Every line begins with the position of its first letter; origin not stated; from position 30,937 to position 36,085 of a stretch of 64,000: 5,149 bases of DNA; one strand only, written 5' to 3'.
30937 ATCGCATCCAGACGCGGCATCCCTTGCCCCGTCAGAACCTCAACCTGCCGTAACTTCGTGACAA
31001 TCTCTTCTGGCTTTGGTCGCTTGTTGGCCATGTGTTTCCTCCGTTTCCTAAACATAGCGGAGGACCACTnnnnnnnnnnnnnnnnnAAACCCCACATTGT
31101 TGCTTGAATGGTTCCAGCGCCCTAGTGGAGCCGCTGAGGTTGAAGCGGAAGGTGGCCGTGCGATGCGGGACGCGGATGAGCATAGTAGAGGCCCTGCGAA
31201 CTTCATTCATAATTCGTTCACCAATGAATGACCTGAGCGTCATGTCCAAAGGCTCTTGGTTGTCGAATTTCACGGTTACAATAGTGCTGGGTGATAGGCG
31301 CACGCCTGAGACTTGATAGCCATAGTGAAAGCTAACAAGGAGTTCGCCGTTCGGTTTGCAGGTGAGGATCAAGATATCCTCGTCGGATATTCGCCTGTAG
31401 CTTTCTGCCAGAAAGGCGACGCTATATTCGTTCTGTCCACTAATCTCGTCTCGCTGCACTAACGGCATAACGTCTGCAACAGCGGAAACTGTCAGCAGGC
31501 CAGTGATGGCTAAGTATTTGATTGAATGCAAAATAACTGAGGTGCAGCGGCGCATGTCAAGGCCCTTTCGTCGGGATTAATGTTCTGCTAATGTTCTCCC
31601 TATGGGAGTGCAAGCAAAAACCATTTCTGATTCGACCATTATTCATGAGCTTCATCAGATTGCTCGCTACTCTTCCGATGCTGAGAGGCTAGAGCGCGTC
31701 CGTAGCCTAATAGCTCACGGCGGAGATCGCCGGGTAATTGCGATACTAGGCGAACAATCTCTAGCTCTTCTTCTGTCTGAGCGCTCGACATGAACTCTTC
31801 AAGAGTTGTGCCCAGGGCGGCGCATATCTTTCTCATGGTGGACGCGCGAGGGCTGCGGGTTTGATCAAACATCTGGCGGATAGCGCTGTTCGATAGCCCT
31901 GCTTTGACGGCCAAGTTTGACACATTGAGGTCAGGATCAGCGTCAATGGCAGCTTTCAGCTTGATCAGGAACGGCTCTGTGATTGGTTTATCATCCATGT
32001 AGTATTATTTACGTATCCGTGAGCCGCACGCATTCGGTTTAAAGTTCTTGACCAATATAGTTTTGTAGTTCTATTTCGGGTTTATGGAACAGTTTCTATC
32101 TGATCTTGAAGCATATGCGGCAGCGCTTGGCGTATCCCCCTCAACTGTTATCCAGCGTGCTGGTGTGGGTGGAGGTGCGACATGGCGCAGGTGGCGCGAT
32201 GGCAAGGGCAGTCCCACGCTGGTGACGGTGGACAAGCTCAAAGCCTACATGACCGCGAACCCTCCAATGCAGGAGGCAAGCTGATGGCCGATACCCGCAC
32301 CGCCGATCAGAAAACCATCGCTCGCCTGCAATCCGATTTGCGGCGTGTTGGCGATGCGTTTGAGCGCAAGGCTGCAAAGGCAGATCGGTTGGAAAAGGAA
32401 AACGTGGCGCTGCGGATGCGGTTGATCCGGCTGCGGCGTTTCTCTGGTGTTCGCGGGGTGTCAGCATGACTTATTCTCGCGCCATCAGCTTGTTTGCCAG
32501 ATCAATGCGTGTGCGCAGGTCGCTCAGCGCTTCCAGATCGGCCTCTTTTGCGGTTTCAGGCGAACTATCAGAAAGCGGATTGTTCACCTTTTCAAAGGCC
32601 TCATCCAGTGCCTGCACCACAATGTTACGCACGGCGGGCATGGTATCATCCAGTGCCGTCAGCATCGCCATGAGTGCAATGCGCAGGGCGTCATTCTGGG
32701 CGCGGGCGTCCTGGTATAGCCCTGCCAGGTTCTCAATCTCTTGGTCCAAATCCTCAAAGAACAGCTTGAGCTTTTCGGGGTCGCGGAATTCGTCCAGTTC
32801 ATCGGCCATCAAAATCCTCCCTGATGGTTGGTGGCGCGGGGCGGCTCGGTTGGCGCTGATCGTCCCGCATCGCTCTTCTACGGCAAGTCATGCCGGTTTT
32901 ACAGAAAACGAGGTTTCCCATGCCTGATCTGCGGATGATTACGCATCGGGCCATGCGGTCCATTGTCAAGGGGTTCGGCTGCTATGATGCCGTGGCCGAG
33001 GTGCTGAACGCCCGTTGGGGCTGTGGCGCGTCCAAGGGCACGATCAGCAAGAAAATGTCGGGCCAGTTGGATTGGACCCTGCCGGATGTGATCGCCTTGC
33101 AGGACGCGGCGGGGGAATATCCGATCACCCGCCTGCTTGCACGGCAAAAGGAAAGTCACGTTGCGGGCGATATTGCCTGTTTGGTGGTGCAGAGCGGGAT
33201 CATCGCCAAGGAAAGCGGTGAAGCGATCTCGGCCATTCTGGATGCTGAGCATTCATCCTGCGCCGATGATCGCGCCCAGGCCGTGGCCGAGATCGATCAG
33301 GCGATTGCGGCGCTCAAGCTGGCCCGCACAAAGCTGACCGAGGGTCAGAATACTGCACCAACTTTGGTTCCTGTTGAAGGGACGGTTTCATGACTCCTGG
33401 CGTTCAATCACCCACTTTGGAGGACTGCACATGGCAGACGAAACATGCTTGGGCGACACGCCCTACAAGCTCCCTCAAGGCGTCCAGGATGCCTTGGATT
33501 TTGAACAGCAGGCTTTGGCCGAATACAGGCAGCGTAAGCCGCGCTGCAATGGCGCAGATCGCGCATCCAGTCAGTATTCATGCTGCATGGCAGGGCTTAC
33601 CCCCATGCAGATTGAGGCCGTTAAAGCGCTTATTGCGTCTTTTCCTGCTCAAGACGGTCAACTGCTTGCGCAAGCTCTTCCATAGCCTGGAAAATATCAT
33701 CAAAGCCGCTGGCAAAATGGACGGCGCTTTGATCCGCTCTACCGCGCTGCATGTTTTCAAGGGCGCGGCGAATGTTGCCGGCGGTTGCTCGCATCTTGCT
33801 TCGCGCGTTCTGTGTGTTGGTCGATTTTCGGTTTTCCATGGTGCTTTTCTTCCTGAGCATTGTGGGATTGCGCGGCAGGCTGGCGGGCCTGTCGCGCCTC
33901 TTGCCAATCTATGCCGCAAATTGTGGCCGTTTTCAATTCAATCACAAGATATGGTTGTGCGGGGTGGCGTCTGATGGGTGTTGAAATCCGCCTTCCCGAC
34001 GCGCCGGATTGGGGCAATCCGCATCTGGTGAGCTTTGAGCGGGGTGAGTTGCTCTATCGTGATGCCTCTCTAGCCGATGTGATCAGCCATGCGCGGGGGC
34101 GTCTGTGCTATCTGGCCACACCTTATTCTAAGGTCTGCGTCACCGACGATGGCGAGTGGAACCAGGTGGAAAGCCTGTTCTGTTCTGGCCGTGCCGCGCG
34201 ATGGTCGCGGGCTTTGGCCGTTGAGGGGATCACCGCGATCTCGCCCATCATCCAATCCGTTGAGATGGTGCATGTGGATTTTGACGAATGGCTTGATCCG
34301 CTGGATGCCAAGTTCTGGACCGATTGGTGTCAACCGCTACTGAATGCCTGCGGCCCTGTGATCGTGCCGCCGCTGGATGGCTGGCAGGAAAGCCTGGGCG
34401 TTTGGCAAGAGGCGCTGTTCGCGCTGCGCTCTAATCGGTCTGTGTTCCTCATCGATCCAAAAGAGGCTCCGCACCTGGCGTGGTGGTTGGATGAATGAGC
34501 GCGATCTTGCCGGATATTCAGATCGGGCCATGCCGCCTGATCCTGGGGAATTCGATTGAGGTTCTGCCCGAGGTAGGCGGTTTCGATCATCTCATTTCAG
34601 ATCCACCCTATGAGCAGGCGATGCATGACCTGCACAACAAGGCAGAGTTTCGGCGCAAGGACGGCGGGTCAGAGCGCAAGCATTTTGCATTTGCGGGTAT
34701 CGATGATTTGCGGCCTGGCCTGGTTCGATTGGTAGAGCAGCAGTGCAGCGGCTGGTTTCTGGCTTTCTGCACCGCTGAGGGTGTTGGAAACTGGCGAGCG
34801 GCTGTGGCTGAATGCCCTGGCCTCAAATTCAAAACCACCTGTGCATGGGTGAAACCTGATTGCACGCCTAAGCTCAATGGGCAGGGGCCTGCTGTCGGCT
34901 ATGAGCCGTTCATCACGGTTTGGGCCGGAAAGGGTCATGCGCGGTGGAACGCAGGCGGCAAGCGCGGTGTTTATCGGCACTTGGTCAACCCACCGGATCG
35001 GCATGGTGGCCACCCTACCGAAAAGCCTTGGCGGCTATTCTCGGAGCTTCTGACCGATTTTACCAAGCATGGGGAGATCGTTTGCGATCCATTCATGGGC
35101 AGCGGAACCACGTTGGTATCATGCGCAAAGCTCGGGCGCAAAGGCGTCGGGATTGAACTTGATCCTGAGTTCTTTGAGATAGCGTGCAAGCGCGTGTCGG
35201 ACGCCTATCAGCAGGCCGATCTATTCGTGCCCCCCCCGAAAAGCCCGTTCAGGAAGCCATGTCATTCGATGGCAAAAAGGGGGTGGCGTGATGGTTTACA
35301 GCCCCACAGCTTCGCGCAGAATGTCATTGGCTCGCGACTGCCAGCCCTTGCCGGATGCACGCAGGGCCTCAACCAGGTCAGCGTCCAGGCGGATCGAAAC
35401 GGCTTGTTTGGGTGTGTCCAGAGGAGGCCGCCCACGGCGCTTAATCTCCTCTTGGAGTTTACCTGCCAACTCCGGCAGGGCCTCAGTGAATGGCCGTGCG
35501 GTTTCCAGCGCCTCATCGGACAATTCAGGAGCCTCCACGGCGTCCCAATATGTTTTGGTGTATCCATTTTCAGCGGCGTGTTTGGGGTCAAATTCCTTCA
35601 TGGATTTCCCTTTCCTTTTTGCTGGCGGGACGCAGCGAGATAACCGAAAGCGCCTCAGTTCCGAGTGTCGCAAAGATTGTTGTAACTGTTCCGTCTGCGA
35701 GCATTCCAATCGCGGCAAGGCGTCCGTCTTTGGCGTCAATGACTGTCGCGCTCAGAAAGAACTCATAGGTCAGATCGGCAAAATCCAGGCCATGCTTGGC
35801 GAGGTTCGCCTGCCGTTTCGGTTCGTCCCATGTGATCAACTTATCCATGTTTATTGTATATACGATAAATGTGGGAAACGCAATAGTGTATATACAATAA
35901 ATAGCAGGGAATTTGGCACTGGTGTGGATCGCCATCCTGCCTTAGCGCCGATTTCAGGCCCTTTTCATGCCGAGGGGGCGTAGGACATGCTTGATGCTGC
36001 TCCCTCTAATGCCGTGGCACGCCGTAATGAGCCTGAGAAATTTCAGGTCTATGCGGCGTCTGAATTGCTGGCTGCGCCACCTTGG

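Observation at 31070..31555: Low-GC secreted protein in the rexAB-equivalent slot downstream of cI, clipped by an IS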

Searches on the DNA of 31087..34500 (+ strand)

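Call 48: search_dna_similar(query=window:31087-34500:+, collection=phages, mode=distant, max_rows=10)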
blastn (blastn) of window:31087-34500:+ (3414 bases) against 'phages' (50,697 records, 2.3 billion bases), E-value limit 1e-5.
No match.

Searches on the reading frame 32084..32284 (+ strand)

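Call 5: search_protein_families(library=pfam, proteins=[window:32084-32284:+], max_evalue=0.1)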
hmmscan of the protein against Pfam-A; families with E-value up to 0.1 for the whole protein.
window:32084-32284:+ (66 aa): 1 family
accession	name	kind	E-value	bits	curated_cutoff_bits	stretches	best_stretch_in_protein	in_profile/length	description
PF13404.12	HTH_AsnC-type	-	0.041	14.2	27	0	10-25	22-37/42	AsnC-type helix-turn-helix domain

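Call 9: search_protein_families(library=phrogs, proteins=[window:32084-32284:+], max_evalue=0.1)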
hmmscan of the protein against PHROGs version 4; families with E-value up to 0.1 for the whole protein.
window:32084-32284:+ (66 aa): 0 families

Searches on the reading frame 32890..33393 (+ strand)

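Call 5: search_protein_families(library=pfam, proteins=[window:32890-33393:+], max_evalue=0.1)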
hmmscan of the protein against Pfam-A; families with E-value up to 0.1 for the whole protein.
window:32890-33393:+ (167 aa): 0 families

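Call 9: search_protein_families(library=phrogs, proteins=[window:32890-33393:+], max_evalue=0.1)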
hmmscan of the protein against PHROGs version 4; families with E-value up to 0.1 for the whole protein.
window:32890-33393:+ (167 aa): 1 family
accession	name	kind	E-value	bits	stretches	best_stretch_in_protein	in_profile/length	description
phrog_101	-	transcription regulation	0.00011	23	1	21-151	26-160/203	CII-like transcriptional activator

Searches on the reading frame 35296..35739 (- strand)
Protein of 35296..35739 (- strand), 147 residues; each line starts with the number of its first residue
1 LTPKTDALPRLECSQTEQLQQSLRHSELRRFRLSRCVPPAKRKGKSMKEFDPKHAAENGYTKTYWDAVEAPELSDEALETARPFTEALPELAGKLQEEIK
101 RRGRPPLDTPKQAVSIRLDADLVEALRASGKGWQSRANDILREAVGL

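Call 71: search_protein_families(library=pfam, proteins=[window:35296-35739:-], max_evalue=0.01)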
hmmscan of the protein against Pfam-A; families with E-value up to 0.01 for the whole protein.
window:35296-35739:- (147 aa): 1 family
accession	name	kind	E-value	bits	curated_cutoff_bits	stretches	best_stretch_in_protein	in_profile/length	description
PF14384.12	BrnA_antitoxin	-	3.6e-24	85.4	26.1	1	69-145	1-68/68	BrnA antitoxin of type II toxin-antitoxin system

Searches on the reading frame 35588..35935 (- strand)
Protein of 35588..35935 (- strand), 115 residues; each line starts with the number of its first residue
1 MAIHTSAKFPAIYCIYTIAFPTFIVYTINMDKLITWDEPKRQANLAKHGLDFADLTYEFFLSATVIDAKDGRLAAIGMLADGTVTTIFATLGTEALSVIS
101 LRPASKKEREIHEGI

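Call 71: search_protein_families(library=pfam, proteins=[window:35588-35935:-], max_evalue=0.01)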
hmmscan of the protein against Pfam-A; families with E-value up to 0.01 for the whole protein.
window:35588-35935:- (115 aa): 1 family
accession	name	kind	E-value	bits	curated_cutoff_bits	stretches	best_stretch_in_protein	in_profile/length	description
PF04365.19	BrnT_toxin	-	2.3e-14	53.9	34.5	1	36-108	1-77/77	Ribonuclease toxin, BrnT, of type II toxin-antitoxin system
